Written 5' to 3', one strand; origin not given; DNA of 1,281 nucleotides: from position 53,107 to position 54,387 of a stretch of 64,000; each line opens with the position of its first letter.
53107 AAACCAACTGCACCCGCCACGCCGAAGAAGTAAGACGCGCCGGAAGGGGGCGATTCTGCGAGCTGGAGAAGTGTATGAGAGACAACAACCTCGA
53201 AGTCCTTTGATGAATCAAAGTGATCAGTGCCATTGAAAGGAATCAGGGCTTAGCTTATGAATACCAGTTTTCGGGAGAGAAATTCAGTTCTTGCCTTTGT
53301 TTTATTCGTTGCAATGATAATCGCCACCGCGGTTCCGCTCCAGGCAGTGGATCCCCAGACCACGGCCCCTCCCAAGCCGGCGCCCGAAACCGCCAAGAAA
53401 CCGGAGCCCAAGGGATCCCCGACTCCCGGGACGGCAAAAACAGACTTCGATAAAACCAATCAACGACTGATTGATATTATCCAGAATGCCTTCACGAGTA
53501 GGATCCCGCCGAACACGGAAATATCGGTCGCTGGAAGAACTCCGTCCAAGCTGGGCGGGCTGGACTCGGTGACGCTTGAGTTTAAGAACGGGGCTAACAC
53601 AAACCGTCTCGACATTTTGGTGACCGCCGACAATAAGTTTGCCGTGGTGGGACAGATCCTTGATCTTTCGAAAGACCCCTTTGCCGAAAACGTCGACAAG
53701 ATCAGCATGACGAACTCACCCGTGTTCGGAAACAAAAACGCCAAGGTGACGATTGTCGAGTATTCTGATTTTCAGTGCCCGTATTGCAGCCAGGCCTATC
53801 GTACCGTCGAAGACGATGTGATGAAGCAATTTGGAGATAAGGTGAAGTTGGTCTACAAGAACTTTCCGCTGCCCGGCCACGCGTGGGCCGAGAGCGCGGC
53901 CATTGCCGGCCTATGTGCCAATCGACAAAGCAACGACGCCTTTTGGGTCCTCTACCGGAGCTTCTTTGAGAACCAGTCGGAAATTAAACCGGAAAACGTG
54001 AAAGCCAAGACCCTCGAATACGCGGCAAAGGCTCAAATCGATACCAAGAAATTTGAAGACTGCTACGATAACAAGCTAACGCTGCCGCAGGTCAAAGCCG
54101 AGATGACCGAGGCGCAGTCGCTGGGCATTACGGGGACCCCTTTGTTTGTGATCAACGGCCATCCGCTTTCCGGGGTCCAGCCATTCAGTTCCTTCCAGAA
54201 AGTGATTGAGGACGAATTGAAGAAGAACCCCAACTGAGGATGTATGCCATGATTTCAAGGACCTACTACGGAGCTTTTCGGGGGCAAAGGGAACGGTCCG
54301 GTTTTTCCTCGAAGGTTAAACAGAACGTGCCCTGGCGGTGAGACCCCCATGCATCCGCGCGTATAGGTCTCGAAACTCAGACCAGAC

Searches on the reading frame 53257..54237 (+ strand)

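Call 11: search_protein_families(library=pfam, proteins=[window:53257-54237:+])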
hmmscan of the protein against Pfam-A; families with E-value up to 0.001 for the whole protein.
window:53257-54237:+ (326 aa): 3 families
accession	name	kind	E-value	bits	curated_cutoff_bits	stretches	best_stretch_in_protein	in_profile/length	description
PF13462.12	Thioredoxin_4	-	4.2e-32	112.1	23.2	1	153-319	4-165/165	Thioredoxin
PF01323.26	DSBA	-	4.7e-20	72.6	25.6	2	221-317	95-190/191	DSBA-like thioredoxin domain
PF13098.12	Thioredoxin_2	-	0.00023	21.9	27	0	160-316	3-103/104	Thioredoxin-like domain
